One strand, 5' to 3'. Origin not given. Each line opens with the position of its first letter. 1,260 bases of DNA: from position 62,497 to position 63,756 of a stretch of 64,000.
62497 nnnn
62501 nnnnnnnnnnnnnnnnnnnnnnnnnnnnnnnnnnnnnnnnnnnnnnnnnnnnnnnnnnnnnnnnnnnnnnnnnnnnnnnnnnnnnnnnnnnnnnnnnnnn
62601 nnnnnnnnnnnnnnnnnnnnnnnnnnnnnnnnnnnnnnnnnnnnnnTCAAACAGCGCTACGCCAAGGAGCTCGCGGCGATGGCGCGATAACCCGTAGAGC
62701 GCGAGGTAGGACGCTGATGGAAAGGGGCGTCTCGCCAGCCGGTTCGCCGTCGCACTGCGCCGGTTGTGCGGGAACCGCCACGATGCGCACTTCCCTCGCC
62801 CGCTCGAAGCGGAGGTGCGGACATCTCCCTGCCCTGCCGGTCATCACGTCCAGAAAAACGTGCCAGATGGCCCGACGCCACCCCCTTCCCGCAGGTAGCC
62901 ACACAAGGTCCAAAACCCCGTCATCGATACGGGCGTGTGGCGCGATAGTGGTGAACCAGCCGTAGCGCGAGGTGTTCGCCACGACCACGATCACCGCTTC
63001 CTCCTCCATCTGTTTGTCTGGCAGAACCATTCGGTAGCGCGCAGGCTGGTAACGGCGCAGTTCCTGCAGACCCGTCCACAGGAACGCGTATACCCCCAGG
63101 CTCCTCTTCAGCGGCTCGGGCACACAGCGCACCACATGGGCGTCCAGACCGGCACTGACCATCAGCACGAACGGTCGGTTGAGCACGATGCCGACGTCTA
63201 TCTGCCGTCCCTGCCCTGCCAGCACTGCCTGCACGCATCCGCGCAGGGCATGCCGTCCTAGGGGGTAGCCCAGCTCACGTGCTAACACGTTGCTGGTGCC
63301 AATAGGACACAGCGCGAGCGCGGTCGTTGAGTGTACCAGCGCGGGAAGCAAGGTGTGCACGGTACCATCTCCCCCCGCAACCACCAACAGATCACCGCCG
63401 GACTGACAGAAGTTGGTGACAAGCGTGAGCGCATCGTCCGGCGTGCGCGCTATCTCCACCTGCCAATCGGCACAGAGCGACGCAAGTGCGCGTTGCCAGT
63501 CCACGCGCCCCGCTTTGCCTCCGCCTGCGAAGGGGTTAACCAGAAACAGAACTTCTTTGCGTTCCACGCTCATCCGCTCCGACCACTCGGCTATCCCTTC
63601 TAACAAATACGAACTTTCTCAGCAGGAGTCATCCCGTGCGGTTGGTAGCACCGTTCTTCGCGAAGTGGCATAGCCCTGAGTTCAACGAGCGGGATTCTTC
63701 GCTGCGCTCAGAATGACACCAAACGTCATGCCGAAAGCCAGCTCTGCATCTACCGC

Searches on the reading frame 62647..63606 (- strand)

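Call 38: search_protein_families(library=pfam, proteins=[window:62647-63606:-], max_evalue=0.0001)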
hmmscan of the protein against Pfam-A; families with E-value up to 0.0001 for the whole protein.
window:62647-63606:- (319 aa): 2 families
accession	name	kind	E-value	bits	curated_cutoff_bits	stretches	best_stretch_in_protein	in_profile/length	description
PF19279.4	YegS_C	-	5.3e-33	114.4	27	1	149-307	2-157/158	YegS C-terminal NAD kinase beta sandwich-like domain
PF00781.29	DAGK_cat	-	8.1e-21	74.3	23.6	1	19-139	2-123/125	Diacylglycerol kinase catalytic domain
